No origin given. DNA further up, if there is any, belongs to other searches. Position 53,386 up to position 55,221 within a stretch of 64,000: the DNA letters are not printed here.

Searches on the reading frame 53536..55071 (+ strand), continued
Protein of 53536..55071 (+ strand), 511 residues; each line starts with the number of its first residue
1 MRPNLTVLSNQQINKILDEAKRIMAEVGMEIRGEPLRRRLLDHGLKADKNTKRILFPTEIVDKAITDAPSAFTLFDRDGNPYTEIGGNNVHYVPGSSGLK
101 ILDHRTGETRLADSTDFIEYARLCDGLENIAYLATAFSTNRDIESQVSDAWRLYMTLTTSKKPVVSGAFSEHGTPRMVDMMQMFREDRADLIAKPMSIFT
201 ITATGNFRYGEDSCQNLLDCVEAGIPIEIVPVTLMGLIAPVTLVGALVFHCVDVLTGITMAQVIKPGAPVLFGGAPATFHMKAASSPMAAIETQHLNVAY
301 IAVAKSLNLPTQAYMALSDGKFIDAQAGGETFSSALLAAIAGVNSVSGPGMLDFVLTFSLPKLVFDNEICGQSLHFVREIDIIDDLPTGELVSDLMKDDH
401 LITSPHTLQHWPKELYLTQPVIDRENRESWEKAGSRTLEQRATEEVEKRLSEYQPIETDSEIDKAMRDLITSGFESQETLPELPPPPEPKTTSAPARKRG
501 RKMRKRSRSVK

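Call 35: search_protein_families(library=pfam, proteins=[L041:11536-12177:-, L041:12289-14172:+, L041:14084-15115:+, L041:15131-16171:+, L046:2156-3715:+, L046:4100-6067:+, L046:12274-14745:-, L046:14690-15868:-, L046:15955-16761:-, L046:8883-9791:+], max_evalue=0.0001)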
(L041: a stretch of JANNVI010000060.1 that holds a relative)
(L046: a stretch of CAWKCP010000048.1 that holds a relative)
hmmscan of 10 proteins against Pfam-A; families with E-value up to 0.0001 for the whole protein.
L041:11536-12177:- (213 aa): 4 families
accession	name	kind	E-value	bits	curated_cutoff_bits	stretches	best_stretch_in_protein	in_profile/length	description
PF13460.12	NAD_binding_10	-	2e-41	142.3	27.2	1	10-202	1-184/184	NAD(P)H-binding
PF05368.20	NmrA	-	1.2e-08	35.4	27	1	5-108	4-103/298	NmrA-like family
PF00106.31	adh_short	-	7.3e-07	29.3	26.6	1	6-61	3-59/195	short chain dehydrogenase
PF01370.27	Epimerase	-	1.7e-05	24.8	20.9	1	6-111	1-114/240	NAD dependent epimerase/dehydratase family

L041:12289-14172:+ (627 aa): 3 families
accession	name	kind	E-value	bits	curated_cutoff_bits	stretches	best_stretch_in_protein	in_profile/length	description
PF00563.25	EAL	-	8.5e-72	241.8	31.3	1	343-583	2-236/236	EAL domain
PF00990.26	GGDEF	-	1.3e-50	171.7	23.8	1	166-323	1-161/161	Diguanylate cyclase, GGDEF domain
PF13188.13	PAS_8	-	2.2e-06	27.8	21.8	1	38-90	3-51/65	PAS domain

L041:14084-15115:+ (343 aa): 3 families
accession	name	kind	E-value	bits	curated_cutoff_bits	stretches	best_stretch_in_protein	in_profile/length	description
PF07883.17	Cupin_2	-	1.6e-13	50.6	27.2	2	168-201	18-51/70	Cupin domain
PF05899.18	Cupin_3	-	1.8e-11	44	23.5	0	168-202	26-60/74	EutQ-like cupin domain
PF02311.25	AraC_binding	-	8.8e-06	25.9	21.1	0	170-204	25-59/135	AraC-like ligand binding domain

L041:15131-16171:+ (346 aa): 1 family
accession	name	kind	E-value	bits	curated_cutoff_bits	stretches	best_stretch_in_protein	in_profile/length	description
PF03575.23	Peptidase_S51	-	5.4e-12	46.3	23.9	1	121-187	70-136/206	Peptidase family S51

L046:2156-3715:+ (519 aa): 2 families
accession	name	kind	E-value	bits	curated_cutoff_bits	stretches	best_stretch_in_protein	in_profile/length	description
PF00082.27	Peptidase_S8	-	1.1e-44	153.3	21.8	1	148-393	1-280/288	Subtilase family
PF22148.1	Fervidolysin_NPro-like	-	4e-06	27.6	21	1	40-104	19-81/81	Fervidolysin N-terminal prodomain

L046:4100-6067:+ (655 aa): 1 family
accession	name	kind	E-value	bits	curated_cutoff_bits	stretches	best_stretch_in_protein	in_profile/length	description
PF18914.6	DUF5666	-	4.6e-45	152.2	27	3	584-638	3-59/60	Domain of unknown function (DUF5666)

L046:12274-14745:- (823 aa): 2 families
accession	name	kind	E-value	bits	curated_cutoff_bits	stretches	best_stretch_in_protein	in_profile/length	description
PF02901.20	PFL-like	-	6.3e-202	673.1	24.3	1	39-683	3-647/647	Pyruvate formate lyase-like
PF01228.26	Gly_radical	-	4.4e-26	91.9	22.2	1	702-804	3-106/106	Glycine radical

L046:14690-15868:- (392 aa): 4 families
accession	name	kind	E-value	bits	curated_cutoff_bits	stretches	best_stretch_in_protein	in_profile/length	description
PF22725.1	GFO_IDH_MocA_C3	-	1.2e-29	103.3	27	1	140-276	2-124/124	GFO/IDH/MocA C-terminal domain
PF01408.29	GFO_IDH_MocA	-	1.7e-26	93.7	24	1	4-129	1-118/120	Oxidoreductase family, NAD-binding Rossmann fold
PF02894.22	GFO_IDH_MocA_C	-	3.4e-26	92.9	22.9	1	143-376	1-218/218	Oxidoreductase family, C-terminal alpha/beta domain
PF22685.1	Gal80p_C-like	-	2.7e-07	31.3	29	1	137-277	1-150/152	Gal80p, C-terminal domain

L046:15955-16761:- (268 aa): 1 family
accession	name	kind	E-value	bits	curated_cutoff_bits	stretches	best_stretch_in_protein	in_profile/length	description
PF00834.25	Ribul_P_3_epim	-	3.2e-19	69.5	21.1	1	31-233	1-189/198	Ribulose-phosphate 3 epimerase family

L046:8883-9791:+ (302 aa): 2 families
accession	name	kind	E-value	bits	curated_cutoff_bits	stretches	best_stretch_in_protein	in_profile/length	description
PF02779.29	Transket_pyr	-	5.5e-24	85.2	27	1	6-164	6-171/174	Transketolase, pyrimidine binding domain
PF02780.25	Transketolase_C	-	3.8e-12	46.6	25.9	1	174-289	1-124/124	Transketolase, C-terminal domain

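Call 41: search_protein_families(library=ncbifam, proteins=[L008:6983-7996:-, L008:4745-6814:-, L008:3770-4543:-, L008:14860-16443:+, L008:11834-13396:+, L008:13436-14761:+], max_evalue=0.00001)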
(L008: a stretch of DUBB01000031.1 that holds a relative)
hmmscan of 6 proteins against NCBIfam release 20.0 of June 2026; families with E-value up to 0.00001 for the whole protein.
L008:6983-7996:- (337 aa): 5 families
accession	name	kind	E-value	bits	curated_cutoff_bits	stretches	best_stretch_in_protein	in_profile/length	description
NF005718.0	PRK07534.1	equivalog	3.2e-123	411.3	338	1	7-333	2-327/337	betaine--homocysteine S-methyltransferase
NF006396.0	PRK08645.1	equivalog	1.5e-69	234.7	453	1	13-331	6-308/611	bifunctional homocysteine S-methyltransferase/methylenetetrahydrofolate reductase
TIGR02082.1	metH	equivalog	6.8e-48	163.1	1010.85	1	41-311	40-323/1182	methionine synthase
NF007024.0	PRK09490.1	equivalog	1.8e-43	148.6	1497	1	40-313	55-342/1234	methionine synthase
NF007020.0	PRK09485.1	equivalog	5.2e-28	98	215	1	9-301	2-304/306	homocysteine S-methyltransferase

L008:4745-6814:- (689 aa): 22 families
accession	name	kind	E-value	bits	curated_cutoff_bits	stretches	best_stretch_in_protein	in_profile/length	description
TIGR03997.1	mycofact_OYE_2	equivalog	1.4e-99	334.2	793.15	1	11-669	2-645/645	mycofactocin system FadH/OYE family oxidoreductase 2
NF041087.1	bile_acid_BaiCD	equivalog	1.5e-67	228.2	825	2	8-229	1-220/642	bile acid Fe-S flavoenzyme BaiCD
NF045599.1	bili_reduct_long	exception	1.9e-56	191.6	750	2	276-668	274-640/641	bilirubin reductase, long form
TIGR03996.1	mycofact_OYE_1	hypoth_equivalog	2.4e-48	165.1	627.9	1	20-664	11-631/633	mycofactocin system FadH/OYE family oxidoreductase 1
NF045592.1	bili_reduct_N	equivalog_domain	7.8e-41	140.4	425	2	11-217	2-206/363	bilirubin reductase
NF010047.0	PRK13523.1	equivalog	4.8e-30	104.7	431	1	11-257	5-247/339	NADPH dehydrogenase NamA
NF006101.0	PRK08255.1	equivalog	6.1e-29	100.6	1078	1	11-327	399-724/768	bifunctional salicylyl-CoA 5-hydroxylase/oxidoreductase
NF007899.0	PRK10605.1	subfamily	8.7e-27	94.3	403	1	10-337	5-341/365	N-ethylmaleimide reductase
TIGR03467.1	HpnE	equivalog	1.1e-10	41.4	283.05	1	390-427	1-38/430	hydroxysqualene dehydroxylase HpnE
NF009410.0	PRK12771.1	subfamily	2.1e-08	33.2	516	1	374-426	126-177/566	NAD(P)-binding protein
TIGR01372.1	soxA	subfamily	3.6e-08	31.7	1164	1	386-457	167-238/996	sarcosine oxidase subunit alpha family protein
NF005560.0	PRK07233.1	equivalog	2.8e-06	26.5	252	1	389-424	2-37/435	hypothetical protein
NF005547.0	PRK07208.1-3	equivalog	2.9e-06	26.3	380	1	387-426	4-43/465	hypothetical protein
NF004780.0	PRK06126.1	subfamily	2.9e-06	25.9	445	1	386-420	7-41/552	hypothetical protein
TIGR01316.1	gltA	equivalog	3.7e-06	26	471.75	1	370-427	114-173/449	NADPH-dependent glutamate synthase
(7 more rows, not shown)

L008:3770-4543:- (257 aa): 1 family
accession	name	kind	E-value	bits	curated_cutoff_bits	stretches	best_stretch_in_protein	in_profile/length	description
NF003831.1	PRK05419.1-2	equivalog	6.5e-06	25.8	130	1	40-176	71-202/212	protein-methionine-sulfoxide reductase heme-binding subunit MsrQ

L008:14860-16443:+ (527 aa): 5 families
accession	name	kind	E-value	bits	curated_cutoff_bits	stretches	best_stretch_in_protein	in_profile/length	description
NF047988.1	betaine_BCCT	equivalog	4.9e-139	464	650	1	40-523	2-482/483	glycine betaine uptake BCCT transporter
TIGR00842.1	bcct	subfamily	1.3e-133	446.1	407.55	1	79-524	2-451/452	BCCT family transporter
NF007399.1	PRK09928.1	subfamily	3.1e-124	415.4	695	1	36-525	11-501/675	choline BCCT transporter BetT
NF002887.1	PRK03356.1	equivalog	2e-63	214.8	541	1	36-519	9-493/497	L-carnitine/gamma-butyrobetaine antiporter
NF007412.0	PRK09950.1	equivalog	1.8e-53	181.9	647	1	47-518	23-492/536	BCCT family transporter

L008:11834-13396:+ (520 aa): 8 families
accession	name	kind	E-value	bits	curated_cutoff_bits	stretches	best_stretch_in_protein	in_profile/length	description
NF007790.0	PRK10484.1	equivalog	1.1e-105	354.5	401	1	9-517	7-521/527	solute:sodium symporter family transporter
TIGR00813.1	sss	superfamily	1.1e-99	334.4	184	1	38-440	1-410/411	sodium/solute symporter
TIGR02119.1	panF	equivalog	8.8e-28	97.5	328.05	1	10-481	7-469/471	sodium/pantothenate symporter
TIGR02121.1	Na_Pro_sym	equivalog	2.9e-25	89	515.5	1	12-476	9-466/488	sodium/proline symporter PutP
TIGR03648.1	Na_symport_lg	subfamily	1e-15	57.2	320.75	1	12-197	6-186/547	VC_2705 family sodium/solute symporter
NF011948.0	PRK15419.1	equivalog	2e-10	40.2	955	1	8-455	11-452/502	sodium/proline symporter PutP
NF009135.0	PRK12488.1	subfamily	2.1e-10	39.8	850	1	8-449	36-476/549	cation/acetate symporter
NF006903.2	PRK09395.1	subfamily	1.7e-08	33.3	750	1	7-446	38-476/552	cation/acetate symporter ActP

L008:13436-14761:+ (441 aa): 1 family
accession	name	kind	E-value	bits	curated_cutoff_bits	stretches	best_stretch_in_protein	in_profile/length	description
NF045925.1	3-sucCA_synth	equivalog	3.3e-11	42.3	800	1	245-414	155-318/498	3-succinylated cholic acid synthase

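Call 68: search_protein_families(library=pfam, proteins=[L010:11518-12996:+, L010:13551-14561:+, L010:14571-16466:+, L010:16683-17978:+, L035:11642-12670:+, L013:4832-6073:+, L013:6086-7462:+, L013:7452-8279:-, L010:2728-4545:+, L010:764-2518:+], max_evalue=0.0001)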
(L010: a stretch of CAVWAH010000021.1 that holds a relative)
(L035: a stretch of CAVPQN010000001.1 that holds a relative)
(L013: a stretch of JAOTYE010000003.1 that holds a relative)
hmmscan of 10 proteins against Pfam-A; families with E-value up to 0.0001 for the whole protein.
L010:11518-12996:+ (492 aa): 0 families

L010:13551-14561:+ (336 aa): 3 families
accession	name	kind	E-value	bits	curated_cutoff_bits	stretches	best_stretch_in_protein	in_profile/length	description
PF07681.17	DoxX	-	6.1e-12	46.4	23.6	1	196-291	3-82/85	DoxX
PF07291.16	MauE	-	2.9e-07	31.3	27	1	193-290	3-85/128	Methylamine utilisation protein MauE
PF04173.18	DoxD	-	8.1e-06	26.3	22.7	1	197-332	4-148/167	TQO small subunit DoxD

L010:14571-16466:+ (631 aa): 13 families
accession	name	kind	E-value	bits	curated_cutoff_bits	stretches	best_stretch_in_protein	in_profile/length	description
PF14559.12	TPR_19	-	3.7e-21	75.7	25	1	312-367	3-58/68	Tetratricopeptide repeat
PF13428.12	TPR_14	-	4.8e-18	64.3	23.5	0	476-512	7-43/44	Tetratricopeptide repeat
PF13424.12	TPR_12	-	3.6e-16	59.5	30.1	1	440-500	8-75/77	Tetratricopeptide repeat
PF07719.23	TPR_2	-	1.5e-15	56.4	27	0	334-367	1-34/34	Tetratricopeptide repeat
PF00515.34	TPR_1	-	4.2e-13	48.9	27.8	0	409-434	9-34/34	Tetratricopeptide repeat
PF13181.12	TPR_8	-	5.5e-12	45.3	25.7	0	339-366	6-33/34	Tetratricopeptide repeat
PF13432.12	TPR_16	-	6.8e-12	46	32.7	0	484-533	11-60/65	Tetratricopeptide repeat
PF13374.12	TPR_10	-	1.8e-11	44.1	27.5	0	439-473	6-40/42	Tetratricopeptide repeat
PF13431.12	TPR_17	-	2.9e-09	36.9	24.4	0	330-355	9-34/34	Tetratricopeptide repeat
PF23914.1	TPR_CcmH_CycH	-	2.7e-08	34.3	42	0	339-436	55-157/158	Cytochrome c-type biogenesis protein H TPR domain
PF13414.12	TPR_11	-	7.2e-08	32.4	26.8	0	410-441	3-34/42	TPR repeat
PF13174.12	TPR_6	-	1.6e-07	32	26.3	0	370-400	2-33/33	Tetratricopeptide repeat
PF13371.12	TPR_9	-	9.5e-07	29.2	35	0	308-367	4-62/73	Tetratricopeptide repeat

L010:16683-17978:+ (431 aa): 3 families
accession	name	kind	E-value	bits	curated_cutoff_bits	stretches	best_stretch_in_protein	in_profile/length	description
PF05697.18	Trigger_N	-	2.4e-43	148.3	22.2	1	1-141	1-142/144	Bacterial trigger factor protein (TF)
PF05698.19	Trigger_C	-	2.6e-34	119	22.7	1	262-411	2-162/162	Bacterial trigger factor protein (TF) C-terminus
PF00254.34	FKBP_C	-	6e-17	62.2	21.1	1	155-234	3-91/94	FKBP-type peptidyl-prolyl cis-trans isomerase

L035:11642-12670:+ (342 aa): 2 families
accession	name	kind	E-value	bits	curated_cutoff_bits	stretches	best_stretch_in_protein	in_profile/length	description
PF02685.22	Glucokinase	-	1.5e-77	261.1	22.1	1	17-331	1-312/314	Glucokinase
PF00480.26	ROK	-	3.1e-09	37.2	22.9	1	20-331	5-292/294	ROK family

L013:4832-6073:+ (413 aa): 2 families
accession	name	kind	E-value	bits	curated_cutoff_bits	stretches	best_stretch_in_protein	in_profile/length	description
PF22580.2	KYNU_C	-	3.1e-35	120.5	27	1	303-392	1-90/90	Kynureninase C-terminal domain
PF00266.25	Aminotran_5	-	5.8e-18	65.5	21.5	1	80-345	50-315/371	Aminotransferase class-V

L013:6086-7462:+ (458 aa): 1 family
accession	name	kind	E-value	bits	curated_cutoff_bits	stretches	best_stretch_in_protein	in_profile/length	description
PF00209.24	SNF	-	3.8e-44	151.7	27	2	154-453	179-478/524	Sodium:neurotransmitter symporter family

L013:7452-8279:- (275 aa): 1 family
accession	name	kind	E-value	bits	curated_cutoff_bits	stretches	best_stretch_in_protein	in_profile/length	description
PF01925.25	TauE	-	7.6e-50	170.2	32.6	1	16-268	2-237/237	Sulfite exporter TauE/SafE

L010:2728-4545:+ (605 aa): 5 families
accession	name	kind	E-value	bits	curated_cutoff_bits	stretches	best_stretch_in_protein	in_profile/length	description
PF14522.11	Cytochrome_C7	-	2.2e-10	40.6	24.8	0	294-388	5-67/67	Cytochrome c7 and related cytochrome c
PF22113.1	Mtrc-MtrF_II-IV_dom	-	4.2e-08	33.3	30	0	489-581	5-91/176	Outer membrane cytochrome MtrC/MtrF-like, domains II/IV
PF13620.12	CarboxypepD_reg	-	8.7e-07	29.6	32.3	1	93-171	2-81/82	Carboxypeptidase regulatory-like domain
PF14537.11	Cytochrom_c3_2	-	7.3e-06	26.8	25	0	300-389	5-66/79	Cytochrome c3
PF09699.15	Paired_CXXCH_1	-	9.9e-06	25.6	20.6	1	458-499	5-38/41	Doubled CXXCH motif (Paired_CXXCH_1)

L010:764-2518:+ (584 aa): 2 families
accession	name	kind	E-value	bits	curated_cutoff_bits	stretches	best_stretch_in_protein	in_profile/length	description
PF22113.1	Mtrc-MtrF_II-IV_dom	-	1.2e-18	67.7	30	2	386-540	2-130/176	Outer membrane cytochrome MtrC/MtrF-like, domains II/IV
PF14522.11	Cytochrome_C7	-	4.8e-08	33.1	24.8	0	23-63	12-53/67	Cytochrome c7 and related cytochrome c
